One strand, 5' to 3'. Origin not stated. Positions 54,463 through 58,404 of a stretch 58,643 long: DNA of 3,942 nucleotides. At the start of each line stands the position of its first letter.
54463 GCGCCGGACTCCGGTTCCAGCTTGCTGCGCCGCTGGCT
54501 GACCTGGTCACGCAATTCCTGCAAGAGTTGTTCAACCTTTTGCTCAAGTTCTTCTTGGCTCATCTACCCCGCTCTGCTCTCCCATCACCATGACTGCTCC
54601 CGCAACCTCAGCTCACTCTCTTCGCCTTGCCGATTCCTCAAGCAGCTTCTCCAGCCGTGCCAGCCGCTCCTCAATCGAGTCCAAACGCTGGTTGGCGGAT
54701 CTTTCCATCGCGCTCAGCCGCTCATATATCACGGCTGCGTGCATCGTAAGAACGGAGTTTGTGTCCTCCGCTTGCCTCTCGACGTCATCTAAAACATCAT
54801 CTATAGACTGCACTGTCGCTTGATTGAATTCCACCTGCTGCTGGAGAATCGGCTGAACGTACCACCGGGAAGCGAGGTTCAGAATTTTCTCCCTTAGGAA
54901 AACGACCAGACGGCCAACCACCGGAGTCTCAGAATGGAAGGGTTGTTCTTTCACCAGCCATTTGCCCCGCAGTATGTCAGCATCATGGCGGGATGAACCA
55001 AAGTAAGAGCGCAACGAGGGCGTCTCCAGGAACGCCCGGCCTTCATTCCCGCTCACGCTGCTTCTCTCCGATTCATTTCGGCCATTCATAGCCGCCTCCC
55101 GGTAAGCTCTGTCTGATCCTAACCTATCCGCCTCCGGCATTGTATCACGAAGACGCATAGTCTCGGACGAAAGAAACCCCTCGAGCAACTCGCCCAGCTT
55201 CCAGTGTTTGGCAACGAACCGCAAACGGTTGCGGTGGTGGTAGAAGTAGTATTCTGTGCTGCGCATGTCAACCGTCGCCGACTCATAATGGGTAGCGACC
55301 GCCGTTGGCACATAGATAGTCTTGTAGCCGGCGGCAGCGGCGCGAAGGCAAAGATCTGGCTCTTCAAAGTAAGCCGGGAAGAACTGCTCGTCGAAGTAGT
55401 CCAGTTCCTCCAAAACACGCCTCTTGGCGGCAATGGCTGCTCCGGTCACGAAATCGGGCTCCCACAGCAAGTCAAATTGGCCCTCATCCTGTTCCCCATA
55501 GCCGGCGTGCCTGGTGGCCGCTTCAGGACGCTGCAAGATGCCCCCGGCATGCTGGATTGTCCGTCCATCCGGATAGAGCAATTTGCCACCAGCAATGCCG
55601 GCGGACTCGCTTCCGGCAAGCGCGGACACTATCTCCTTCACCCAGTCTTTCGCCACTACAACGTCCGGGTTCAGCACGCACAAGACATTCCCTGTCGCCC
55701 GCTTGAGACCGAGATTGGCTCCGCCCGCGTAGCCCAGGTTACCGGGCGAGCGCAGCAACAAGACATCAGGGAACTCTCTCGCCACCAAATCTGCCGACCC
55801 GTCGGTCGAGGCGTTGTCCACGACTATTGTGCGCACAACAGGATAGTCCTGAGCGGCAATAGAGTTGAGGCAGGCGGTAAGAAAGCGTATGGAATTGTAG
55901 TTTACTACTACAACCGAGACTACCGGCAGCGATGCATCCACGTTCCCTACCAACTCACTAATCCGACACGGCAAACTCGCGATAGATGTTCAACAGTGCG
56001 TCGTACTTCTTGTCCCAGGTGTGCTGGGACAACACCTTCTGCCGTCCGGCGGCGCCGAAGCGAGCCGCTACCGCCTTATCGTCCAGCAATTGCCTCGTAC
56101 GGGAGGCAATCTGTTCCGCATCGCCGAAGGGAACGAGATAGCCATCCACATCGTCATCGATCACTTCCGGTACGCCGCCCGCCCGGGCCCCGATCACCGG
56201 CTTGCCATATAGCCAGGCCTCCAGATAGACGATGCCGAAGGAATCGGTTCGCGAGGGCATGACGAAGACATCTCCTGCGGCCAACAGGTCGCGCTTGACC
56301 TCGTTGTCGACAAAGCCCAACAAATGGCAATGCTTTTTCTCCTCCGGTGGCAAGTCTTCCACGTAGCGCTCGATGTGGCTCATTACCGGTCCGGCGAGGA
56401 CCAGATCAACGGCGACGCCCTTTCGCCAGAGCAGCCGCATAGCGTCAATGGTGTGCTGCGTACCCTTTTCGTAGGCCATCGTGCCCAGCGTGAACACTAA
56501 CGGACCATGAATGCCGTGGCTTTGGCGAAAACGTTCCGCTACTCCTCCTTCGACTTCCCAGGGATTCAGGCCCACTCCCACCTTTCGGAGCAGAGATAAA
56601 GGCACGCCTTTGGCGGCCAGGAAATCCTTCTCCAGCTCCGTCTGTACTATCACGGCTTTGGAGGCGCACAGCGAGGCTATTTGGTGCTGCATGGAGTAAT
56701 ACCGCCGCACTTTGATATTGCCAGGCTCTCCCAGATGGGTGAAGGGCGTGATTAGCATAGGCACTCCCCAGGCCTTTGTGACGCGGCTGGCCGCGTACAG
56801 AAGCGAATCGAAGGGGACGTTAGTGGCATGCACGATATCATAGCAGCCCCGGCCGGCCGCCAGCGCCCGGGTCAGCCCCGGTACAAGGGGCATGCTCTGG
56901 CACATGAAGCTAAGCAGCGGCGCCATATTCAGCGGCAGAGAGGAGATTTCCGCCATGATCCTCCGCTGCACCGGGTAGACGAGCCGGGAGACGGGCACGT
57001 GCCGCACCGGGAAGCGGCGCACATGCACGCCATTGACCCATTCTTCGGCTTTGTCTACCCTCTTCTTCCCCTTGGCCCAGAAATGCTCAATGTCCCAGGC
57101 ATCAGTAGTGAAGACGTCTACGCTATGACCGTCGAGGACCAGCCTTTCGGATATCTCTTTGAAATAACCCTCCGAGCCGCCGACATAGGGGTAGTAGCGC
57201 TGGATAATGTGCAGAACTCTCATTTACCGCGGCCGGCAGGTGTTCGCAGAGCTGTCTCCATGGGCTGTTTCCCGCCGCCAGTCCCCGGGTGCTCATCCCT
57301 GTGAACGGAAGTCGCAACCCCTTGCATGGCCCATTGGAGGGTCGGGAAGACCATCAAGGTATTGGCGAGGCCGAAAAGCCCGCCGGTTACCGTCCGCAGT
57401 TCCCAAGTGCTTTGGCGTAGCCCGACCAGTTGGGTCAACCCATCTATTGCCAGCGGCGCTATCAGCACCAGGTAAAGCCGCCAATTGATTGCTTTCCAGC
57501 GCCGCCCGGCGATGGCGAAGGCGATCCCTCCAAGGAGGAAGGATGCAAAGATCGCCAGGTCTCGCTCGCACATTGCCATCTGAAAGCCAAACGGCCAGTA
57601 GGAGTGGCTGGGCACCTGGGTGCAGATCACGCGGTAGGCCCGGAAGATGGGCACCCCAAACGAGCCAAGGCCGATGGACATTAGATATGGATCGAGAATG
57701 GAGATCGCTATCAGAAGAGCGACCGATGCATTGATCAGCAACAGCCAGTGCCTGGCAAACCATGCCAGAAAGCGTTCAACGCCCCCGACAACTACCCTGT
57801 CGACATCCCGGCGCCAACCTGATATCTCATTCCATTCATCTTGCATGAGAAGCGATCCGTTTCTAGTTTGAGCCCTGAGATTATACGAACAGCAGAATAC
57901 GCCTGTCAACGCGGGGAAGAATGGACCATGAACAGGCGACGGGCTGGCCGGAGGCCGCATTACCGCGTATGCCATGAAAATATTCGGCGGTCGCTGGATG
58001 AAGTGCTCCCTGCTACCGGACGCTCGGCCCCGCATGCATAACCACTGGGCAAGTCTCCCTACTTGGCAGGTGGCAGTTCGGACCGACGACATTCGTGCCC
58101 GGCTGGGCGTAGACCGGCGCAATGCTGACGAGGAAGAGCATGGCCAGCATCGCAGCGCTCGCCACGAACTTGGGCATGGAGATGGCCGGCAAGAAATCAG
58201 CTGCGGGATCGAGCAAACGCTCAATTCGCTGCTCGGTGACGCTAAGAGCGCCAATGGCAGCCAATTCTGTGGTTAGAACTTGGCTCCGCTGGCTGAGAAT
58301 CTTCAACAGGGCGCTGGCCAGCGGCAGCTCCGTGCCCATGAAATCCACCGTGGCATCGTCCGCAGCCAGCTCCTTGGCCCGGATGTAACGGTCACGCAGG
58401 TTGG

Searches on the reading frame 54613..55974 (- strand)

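Call 16: search_protein_families(library=pfam, proteins=[window:54613-55974:-], max_evalue=0.001)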
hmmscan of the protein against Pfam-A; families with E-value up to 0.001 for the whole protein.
window:54613-55974:- (453 aa): 4 families
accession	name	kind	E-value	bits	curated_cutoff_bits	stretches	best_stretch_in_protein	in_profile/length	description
PF00535.33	Glycos_transf_2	-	1.2e-24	87.6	23.3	1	20-191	1-167/168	Glycosyl transferase family 2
PF13641.12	Glyco_tranf_2_3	-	6.7e-18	66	27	1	18-236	2-218/230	Glycosyltransferase like family 2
PF13632.12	Glyco_trans_2_3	-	9.7e-06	26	27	1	100-231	4-124/198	Glycosyl transferase family group 2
PF10111.15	Glyco_tranf_2_2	-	0.00031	20.7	27.3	1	32-238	15-223/276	Glycosyltransferase like family 2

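Call 56: search_protein_families(library=ncbifam, proteins=[window:54613-55974:-], max_evalue=0.00001)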
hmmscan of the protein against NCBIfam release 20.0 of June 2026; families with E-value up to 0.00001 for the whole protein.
window:54613-55974:- (453 aa): 13 families
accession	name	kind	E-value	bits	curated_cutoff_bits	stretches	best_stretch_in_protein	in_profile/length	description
TIGR03965.1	mycofact_glyco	equivalog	2.6e-26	92.5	280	1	10-234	67-285/467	mycofactocin biosynthesis glycosyltransferase MftF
NF041875.1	EPS_EpsD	equivalog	9.4e-15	54.8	370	1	19-233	1-210/325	exopolysaccharide biosynthesis glycosyltransferase EpsD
NF038299.1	EPS_HpsN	equivalog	5.3e-12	45.3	425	1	17-259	1-255/317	hormogonium polysaccharide biosynthesis glycosyltransferase HpsN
NF007482.0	PRK10073.1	equivalog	2.9e-11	42.9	423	1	15-115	4-106/334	glycosyltransferase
TIGR04283.1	glyco_like_mftF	equivalog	4.7e-10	39.4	182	1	19-126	1-105/221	TIGR04283 family arsenosugar biosynthesis glycosyltransferase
TIGR03111.1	glyc2_xrt_Gpos1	hypoth_equivalog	5.3e-09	35.4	363.95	1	14-130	46-167/439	TIGR03111 family XrtG-associated glycosyltransferase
TIGR04242.1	nodulat_NodC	equivalog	7.4e-09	35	550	1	15-130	46-166/395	chitooligosaccharide synthase NodC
TIGR03937.1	PgaC_IcaA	equivalog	1.2e-08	34.4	422.3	1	14-130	42-161/407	poly-beta-1,6-N-acetyl-D-glucosamine synthase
NF041394.1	GtaseAglG_Halo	equivalog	2.1e-08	33.8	440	1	19-132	3-119/304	glucosyl-dolichyl phosphate glucuronosyltransferase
NF050113.1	gal_furan_GlfT1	equivalog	2.4e-08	33.6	330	1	20-93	2-75/290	galactofuranosyltransferase GlfT1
NF047683.1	TeichurnBiosyTuaG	equivalog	2.1e-07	30.9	400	1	16-116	5-108/252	teichuronic acid biosynthesis protein TuaG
NF045692.1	OglycostaseCruG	equivalog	2.3e-06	26.8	600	1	15-66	39-90/386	2'-O-glycosyltransferase CruG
NF053739.1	GlytfEpsEBac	equivalog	9.7e-06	24.8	450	0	17-130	1-118/265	glycosyltransferase EpsE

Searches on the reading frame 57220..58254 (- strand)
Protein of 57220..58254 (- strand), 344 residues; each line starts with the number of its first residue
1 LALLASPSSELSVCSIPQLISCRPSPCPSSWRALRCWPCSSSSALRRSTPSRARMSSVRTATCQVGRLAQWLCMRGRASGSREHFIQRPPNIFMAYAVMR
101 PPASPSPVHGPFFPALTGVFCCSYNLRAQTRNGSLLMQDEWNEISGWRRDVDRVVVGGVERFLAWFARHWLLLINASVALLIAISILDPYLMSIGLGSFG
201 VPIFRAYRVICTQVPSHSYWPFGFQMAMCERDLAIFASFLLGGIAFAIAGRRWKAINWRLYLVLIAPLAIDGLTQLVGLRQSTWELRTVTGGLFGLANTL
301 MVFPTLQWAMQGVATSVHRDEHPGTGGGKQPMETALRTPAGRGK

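Call 16: search_protein_families(library=pfam, proteins=[window:57220-58254:-], max_evalue=0.001)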
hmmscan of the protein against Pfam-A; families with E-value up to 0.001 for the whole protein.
window:57220-58254:- (344 aa): 1 family
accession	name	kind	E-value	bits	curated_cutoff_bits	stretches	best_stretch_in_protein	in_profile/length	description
PF09858.14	DUF2085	-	9.9e-20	71.2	25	1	211-299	1-88/90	Predicted membrane protein (DUF2085)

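Call 56: search_protein_families(library=ncbifam, proteins=[window:57220-58254:-], max_evalue=0.00001)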
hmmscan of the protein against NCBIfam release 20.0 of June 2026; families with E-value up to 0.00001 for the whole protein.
window:57220-58254:- (344 aa): 0 families
